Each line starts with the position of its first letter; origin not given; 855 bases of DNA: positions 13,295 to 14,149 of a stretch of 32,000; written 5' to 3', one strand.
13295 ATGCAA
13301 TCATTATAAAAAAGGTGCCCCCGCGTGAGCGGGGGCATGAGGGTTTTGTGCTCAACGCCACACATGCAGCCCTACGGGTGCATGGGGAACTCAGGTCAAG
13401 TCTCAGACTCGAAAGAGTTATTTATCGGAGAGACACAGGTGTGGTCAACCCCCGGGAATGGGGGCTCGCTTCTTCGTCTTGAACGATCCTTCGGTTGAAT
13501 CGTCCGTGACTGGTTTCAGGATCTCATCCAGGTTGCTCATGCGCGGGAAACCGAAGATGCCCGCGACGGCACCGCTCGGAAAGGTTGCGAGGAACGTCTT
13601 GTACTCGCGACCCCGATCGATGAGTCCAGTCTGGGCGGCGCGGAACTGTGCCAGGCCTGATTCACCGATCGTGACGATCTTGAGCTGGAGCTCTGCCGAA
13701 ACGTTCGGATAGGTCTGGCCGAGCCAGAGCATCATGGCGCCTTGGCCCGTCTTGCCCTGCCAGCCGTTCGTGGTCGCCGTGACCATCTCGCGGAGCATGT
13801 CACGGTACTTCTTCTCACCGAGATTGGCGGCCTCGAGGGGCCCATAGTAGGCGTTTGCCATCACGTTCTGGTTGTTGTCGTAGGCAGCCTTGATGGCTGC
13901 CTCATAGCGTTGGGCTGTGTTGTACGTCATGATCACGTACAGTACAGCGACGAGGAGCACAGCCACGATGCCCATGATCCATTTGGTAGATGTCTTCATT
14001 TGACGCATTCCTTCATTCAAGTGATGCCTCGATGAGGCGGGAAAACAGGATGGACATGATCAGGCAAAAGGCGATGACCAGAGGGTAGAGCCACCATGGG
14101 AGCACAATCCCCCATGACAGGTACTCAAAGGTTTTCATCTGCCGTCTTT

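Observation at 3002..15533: Six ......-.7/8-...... palindromes mark an NrtR regulon for NAD salvage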

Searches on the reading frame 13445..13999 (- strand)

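Call 47: search_protein_families(library=pfam, proteins=[window:13445-13999:-], max_evalue=0.01)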
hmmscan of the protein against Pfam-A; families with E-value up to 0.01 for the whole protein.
window:13445-13999:- (184 aa): 1 family
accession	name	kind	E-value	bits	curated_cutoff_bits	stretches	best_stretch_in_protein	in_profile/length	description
PF15378.11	DUF4605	-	0.0011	19.1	27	0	7-27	38-58/59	Domain of unknown function (DUF4605)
